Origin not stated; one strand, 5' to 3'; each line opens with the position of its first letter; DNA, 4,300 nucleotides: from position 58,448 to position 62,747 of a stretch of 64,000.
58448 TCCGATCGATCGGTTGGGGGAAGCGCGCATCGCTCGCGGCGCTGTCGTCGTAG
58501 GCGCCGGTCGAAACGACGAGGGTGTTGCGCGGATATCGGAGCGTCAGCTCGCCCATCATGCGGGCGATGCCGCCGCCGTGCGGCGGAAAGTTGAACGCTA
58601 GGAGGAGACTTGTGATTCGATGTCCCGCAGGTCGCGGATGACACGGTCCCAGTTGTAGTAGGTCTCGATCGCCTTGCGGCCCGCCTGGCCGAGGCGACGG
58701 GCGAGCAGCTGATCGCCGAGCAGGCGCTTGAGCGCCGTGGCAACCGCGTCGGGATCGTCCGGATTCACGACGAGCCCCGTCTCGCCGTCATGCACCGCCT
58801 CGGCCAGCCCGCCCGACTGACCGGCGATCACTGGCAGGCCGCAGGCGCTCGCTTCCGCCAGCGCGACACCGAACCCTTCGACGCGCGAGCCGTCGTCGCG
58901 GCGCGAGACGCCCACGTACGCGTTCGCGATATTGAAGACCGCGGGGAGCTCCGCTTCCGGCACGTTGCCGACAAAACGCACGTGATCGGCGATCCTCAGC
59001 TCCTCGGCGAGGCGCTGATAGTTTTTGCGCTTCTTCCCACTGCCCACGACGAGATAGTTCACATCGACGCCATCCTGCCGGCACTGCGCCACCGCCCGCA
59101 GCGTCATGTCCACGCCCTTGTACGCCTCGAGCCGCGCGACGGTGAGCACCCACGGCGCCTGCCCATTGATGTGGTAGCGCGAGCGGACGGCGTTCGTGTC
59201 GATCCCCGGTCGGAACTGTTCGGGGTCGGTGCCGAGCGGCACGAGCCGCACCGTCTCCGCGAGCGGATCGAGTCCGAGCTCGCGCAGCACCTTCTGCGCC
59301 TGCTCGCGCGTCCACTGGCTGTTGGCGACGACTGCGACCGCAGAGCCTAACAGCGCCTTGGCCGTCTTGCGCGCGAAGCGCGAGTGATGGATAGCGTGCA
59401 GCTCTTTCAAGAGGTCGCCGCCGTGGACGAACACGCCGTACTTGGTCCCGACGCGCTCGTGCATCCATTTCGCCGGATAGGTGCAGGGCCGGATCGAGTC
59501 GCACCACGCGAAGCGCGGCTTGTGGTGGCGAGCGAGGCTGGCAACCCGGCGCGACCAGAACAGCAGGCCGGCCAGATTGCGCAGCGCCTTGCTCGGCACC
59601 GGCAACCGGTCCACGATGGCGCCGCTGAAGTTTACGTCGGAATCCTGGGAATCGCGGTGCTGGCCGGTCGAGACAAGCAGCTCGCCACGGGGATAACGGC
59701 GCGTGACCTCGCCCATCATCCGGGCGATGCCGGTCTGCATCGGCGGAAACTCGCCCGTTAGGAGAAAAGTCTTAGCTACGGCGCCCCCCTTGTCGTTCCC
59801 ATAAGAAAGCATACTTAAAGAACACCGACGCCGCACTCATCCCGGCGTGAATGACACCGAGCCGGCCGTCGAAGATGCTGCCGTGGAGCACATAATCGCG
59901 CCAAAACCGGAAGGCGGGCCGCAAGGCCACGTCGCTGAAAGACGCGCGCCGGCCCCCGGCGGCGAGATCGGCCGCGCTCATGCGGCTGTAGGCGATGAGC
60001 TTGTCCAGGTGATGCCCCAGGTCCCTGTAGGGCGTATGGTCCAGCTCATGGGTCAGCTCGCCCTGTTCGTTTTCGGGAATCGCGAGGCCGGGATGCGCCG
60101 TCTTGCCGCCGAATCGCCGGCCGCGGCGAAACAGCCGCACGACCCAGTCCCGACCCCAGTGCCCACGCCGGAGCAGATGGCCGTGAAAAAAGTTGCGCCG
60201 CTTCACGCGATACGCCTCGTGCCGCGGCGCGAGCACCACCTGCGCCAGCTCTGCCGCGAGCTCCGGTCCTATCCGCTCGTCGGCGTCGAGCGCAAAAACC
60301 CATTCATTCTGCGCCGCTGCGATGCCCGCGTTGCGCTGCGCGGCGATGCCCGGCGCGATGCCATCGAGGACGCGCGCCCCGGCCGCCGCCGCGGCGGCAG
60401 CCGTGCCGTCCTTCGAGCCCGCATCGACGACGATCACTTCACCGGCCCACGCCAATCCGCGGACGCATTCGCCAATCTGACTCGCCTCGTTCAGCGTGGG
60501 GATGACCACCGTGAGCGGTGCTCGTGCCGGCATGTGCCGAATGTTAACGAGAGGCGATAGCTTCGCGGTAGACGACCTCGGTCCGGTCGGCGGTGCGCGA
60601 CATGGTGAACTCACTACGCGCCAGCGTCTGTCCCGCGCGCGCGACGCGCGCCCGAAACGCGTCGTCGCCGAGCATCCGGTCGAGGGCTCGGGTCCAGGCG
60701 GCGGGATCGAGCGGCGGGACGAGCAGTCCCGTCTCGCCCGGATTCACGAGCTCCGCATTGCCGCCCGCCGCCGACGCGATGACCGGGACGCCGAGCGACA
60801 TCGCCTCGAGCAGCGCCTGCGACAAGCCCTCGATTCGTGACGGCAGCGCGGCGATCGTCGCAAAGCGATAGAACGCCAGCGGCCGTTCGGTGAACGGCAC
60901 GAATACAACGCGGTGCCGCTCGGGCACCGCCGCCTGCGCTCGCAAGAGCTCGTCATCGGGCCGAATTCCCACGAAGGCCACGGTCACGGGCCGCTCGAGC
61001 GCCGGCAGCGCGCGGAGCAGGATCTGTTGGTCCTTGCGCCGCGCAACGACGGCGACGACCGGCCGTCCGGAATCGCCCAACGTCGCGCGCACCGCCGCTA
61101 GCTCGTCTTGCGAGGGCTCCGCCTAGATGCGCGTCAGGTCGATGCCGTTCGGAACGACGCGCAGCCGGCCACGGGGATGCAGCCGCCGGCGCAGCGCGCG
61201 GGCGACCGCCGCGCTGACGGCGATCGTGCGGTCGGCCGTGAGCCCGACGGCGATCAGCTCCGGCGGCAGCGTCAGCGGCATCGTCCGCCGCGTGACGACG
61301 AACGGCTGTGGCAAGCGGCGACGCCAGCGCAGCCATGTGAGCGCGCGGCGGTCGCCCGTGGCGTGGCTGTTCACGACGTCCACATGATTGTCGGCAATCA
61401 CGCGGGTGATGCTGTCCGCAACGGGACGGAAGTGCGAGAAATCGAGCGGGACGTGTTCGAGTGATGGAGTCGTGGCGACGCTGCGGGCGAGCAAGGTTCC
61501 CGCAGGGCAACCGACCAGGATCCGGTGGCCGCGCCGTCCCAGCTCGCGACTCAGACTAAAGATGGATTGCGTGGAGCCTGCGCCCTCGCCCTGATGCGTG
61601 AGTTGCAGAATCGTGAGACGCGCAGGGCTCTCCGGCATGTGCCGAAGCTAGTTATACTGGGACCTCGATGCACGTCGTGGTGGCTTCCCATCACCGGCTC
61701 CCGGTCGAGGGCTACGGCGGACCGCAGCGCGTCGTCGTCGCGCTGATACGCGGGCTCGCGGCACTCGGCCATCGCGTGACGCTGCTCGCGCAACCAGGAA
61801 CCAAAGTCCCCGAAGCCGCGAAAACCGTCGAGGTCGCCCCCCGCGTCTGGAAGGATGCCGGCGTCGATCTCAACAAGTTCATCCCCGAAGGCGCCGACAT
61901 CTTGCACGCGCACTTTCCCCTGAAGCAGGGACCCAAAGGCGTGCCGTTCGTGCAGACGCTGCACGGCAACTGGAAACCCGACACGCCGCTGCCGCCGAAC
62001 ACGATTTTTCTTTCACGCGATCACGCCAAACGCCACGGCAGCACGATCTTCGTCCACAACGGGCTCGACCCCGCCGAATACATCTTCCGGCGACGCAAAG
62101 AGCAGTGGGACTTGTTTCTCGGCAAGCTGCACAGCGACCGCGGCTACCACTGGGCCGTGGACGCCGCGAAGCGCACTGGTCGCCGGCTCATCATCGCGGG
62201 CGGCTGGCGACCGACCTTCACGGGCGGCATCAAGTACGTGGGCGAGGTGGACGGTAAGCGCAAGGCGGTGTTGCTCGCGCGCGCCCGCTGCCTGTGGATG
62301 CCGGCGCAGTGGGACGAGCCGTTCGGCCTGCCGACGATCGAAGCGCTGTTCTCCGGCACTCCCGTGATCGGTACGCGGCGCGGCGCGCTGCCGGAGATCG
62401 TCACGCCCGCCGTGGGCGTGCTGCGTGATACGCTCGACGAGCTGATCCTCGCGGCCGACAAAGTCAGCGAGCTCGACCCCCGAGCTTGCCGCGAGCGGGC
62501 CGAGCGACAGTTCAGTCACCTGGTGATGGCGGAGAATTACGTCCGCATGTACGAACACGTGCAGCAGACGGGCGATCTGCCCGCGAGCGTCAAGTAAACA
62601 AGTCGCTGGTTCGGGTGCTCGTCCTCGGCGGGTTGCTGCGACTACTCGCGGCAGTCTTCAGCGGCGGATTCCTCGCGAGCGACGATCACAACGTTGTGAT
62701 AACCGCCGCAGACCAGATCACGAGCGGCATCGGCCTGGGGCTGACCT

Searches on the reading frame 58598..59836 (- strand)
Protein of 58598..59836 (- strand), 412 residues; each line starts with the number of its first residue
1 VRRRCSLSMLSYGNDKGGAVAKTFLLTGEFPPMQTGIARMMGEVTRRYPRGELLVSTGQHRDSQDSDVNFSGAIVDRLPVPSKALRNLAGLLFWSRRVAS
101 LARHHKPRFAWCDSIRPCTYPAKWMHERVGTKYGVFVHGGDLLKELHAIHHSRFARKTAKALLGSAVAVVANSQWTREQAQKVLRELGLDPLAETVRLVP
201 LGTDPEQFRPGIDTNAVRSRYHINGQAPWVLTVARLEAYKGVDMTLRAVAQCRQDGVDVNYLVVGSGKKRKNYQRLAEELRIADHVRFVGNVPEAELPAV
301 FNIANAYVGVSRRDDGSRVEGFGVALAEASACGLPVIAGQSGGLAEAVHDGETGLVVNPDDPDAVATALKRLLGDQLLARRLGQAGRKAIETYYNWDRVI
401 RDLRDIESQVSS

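Call 74: search_protein_families(library=pfam, proteins=[window:58598-59836:-], max_evalue=0.001)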
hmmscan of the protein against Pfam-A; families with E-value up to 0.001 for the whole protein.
window:58598-59836:- (412 aa): 6 families
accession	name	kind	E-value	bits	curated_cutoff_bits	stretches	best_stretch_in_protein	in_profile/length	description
PF00534.26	Glycos_transf_1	-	1e-41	142.8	26.4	1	218-388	6-171/172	Glycosyl transferases group 1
PF13692.12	Glyco_trans_1_4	-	1.5e-32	113.2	27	1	228-375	2-142/142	Glycosyl transferases group 1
PF20706.3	GT4-conflict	-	6.6e-14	52.1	26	1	201-403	170-385/385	Family 4 Glycosyltransferase in conflict systems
PF13524.12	Glyco_trans_1_2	-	6.1e-13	49.4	25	1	258-404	14-143/144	Glycosyl transferase-like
PF13439.12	Glyco_transf_4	-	3.8e-06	27.5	28.5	1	58-206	27-169/170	Glycosyltransferase Family 4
PF13579.12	Glyco_trans_4_4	-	3e-05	24.9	29.7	1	36-181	2-143/158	Glycosyl transferase 4-like domain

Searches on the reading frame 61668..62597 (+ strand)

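Call 74: search_protein_families(library=pfam, proteins=[window:61668-62597:+], max_evalue=0.001)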
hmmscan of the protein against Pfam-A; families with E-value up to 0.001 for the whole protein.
window:61668-62597:+ (309 aa): 4 families
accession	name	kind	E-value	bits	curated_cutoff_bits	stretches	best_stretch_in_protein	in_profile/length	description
PF00534.26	Glycos_transf_1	-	2.3e-11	44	26.4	1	187-263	74-152/172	Glycosyl transferases group 1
PF13692.12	Glyco_trans_1_4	-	5.2e-11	43.4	27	1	149-253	5-124/142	Glycosyl transferases group 1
PF13439.12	Glyco_transf_4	-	4.7e-10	40.2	28.5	1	16-108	1-109/170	Glycosyltransferase Family 4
PF13579.12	Glyco_trans_4_4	-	3.5e-05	24.6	29.7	1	17-107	1-109/158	Glycosyl transferase 4-like domain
